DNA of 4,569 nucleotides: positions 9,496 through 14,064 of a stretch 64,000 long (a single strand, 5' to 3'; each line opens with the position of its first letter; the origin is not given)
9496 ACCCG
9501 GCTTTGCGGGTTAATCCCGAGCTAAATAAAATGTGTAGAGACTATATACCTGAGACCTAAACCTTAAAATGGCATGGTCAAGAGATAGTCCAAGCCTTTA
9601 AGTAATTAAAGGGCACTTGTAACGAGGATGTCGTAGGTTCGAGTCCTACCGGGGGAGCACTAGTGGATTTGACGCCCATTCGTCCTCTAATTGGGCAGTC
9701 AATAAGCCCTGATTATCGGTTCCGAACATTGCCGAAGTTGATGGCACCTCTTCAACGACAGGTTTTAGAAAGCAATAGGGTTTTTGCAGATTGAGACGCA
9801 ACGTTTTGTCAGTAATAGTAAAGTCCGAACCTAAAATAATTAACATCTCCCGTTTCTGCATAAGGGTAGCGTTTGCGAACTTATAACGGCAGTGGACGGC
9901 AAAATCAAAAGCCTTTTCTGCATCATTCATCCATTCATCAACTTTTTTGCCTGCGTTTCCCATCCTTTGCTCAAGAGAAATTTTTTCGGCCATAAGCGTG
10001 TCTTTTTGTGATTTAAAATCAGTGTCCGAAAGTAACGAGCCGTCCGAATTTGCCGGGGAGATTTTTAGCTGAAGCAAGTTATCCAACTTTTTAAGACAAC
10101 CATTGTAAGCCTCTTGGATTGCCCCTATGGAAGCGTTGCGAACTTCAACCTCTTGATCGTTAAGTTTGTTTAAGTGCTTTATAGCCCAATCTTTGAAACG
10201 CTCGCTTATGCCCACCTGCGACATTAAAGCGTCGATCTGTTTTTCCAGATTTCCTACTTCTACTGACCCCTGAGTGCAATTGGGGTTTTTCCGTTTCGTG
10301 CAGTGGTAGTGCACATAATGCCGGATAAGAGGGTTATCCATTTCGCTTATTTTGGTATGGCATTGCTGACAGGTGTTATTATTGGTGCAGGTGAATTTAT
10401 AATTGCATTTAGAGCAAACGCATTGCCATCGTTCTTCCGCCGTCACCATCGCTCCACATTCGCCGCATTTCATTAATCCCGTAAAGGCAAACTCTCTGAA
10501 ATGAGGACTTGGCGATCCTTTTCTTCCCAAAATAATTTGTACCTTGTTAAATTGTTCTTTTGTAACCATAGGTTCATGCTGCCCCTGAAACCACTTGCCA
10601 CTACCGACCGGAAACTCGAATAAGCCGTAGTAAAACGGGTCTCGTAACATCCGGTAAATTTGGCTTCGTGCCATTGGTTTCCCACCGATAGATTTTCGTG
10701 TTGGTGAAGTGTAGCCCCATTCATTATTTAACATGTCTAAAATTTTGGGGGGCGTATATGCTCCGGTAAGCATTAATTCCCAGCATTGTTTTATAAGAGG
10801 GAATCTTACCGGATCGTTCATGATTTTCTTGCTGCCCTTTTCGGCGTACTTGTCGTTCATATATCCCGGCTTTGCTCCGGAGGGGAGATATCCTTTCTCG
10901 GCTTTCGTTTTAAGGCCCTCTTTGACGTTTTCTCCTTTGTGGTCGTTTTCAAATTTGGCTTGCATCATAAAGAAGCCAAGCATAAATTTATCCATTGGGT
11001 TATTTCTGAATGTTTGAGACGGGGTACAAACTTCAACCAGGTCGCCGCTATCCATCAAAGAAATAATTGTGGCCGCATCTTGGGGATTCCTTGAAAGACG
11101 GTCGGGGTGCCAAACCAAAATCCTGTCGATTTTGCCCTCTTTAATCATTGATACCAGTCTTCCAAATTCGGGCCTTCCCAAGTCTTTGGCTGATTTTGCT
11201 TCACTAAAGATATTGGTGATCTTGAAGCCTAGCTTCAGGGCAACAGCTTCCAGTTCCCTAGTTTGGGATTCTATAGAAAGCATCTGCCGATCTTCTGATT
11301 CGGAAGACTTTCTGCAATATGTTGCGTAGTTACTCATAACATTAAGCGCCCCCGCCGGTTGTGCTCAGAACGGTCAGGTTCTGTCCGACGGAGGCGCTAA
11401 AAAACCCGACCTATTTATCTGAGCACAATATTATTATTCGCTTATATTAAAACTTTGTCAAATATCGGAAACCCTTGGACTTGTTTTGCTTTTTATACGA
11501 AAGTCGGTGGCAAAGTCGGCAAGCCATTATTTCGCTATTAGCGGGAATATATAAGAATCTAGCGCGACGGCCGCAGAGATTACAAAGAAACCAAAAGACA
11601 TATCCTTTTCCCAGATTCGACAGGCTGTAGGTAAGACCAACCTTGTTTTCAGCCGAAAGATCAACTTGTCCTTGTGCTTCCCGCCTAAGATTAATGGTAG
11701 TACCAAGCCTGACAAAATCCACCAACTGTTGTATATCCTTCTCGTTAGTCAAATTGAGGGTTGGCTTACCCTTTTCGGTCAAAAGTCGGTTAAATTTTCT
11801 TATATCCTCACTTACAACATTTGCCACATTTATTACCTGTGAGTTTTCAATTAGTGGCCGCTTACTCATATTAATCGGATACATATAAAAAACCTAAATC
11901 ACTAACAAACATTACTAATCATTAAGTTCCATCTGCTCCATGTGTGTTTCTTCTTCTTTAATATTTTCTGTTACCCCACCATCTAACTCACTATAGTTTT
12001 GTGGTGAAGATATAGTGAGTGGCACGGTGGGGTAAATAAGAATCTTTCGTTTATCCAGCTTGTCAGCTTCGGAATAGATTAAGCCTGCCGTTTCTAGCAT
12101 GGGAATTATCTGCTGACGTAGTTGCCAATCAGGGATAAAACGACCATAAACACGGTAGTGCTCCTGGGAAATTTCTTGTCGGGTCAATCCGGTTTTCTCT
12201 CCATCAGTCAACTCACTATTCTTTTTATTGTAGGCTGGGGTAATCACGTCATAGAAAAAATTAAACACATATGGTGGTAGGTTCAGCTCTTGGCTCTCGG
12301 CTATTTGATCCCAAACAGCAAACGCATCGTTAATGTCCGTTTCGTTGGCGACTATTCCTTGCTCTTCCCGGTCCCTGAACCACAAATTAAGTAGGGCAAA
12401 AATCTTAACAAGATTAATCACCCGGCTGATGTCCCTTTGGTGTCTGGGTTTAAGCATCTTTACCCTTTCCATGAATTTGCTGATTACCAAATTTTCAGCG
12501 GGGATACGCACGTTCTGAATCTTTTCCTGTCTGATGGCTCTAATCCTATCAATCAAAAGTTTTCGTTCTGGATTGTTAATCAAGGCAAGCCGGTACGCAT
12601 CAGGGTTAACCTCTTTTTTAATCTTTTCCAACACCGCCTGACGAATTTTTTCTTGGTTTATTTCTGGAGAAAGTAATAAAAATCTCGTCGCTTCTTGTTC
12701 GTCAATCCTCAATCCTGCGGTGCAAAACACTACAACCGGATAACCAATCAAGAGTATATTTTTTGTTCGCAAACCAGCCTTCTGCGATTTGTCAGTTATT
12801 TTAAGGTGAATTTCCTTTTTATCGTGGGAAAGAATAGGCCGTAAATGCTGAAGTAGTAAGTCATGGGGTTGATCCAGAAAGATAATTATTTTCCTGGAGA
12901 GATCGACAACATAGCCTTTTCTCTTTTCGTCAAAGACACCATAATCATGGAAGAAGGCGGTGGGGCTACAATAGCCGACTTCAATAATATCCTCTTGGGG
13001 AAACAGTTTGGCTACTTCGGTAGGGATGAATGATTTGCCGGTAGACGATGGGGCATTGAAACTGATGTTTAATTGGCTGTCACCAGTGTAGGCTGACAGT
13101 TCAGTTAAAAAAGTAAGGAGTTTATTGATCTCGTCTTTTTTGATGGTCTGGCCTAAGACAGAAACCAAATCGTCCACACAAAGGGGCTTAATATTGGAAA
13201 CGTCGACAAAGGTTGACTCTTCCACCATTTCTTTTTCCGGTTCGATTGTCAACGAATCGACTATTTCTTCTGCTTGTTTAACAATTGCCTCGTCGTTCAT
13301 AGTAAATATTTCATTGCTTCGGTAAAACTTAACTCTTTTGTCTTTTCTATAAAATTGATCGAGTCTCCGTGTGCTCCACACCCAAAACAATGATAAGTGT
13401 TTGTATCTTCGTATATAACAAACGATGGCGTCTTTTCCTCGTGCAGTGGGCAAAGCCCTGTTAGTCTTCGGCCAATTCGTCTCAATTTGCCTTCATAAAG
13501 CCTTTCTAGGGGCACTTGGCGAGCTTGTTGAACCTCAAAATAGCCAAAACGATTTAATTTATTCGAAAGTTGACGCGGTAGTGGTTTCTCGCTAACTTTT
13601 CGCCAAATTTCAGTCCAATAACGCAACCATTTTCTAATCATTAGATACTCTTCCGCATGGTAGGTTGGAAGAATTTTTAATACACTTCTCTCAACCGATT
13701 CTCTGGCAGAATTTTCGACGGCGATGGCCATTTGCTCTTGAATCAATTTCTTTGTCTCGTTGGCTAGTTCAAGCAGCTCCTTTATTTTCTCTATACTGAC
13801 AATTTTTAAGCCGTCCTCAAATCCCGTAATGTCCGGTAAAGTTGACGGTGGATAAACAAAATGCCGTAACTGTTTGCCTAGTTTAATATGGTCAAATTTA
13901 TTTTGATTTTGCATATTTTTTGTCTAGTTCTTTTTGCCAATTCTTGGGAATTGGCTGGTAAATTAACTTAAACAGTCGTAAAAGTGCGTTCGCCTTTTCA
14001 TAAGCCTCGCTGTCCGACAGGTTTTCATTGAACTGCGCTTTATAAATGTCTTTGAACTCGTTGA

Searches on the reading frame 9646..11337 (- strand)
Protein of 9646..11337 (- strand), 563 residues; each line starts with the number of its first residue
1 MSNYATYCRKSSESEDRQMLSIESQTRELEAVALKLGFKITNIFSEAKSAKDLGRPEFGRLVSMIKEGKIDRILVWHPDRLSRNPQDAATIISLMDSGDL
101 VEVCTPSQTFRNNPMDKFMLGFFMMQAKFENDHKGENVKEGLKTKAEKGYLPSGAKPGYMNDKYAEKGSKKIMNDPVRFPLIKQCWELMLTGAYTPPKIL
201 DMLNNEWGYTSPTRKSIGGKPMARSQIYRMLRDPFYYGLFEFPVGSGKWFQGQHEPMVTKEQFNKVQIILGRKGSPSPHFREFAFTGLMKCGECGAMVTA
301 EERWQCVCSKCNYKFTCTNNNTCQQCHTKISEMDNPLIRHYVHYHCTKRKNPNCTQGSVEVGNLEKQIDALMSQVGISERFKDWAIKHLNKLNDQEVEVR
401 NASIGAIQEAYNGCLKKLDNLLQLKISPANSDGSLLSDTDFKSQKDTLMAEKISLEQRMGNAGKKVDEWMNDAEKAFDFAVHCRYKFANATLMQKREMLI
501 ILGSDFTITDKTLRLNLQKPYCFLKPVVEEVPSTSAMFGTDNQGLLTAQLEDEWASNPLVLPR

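Call 11: search_protein_families(library=pfam, proteins=[window:9646-11337:-], max_evalue=0.01)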
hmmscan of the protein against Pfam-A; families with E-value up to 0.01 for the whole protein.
window:9646-11337:- (563 aa): 3 families
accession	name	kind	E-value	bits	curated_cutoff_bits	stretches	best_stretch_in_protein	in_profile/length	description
PF00239.26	Resolvase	-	6.3e-29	101.4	23.3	1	5-149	2-143/145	Resolvase, N terminal domain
PF07508.19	Recombinase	-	3.4e-07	30.9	21.1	1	180-270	5-99/102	Recombinase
PF13408.12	Zn_ribbon_recom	-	0.0031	18.3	25.3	0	285-328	2-41/58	Recombinase zinc beta ribbon domain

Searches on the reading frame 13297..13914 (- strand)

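Call 11: search_protein_families(library=pfam, proteins=[window:13297-13914:-], max_evalue=0.01)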
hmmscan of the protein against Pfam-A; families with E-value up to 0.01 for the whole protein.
window:13297-13914:- (205 aa): 1 family
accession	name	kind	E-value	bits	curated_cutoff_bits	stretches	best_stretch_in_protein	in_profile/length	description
PF01807.25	Zn_ribbon_DnaG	-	4.3e-23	81.4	24.9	1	143-204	24-85/98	CHC2 zinc finger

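Call 82: search_protein_families(library=padloc, proteins=[window:13297-13914:-], max_evalue=0.001)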
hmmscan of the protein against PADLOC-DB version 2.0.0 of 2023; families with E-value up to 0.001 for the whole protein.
window:13297-13914:- (205 aa): 2 families
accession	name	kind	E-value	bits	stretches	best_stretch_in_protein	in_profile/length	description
PDLC03767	RT_UG29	-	4.1e-18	62.2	1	144-204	26-89/2280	DRT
PDLC03800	RTasDnaG-like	-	2.2e-15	54.4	1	138-204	68-122/550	DRT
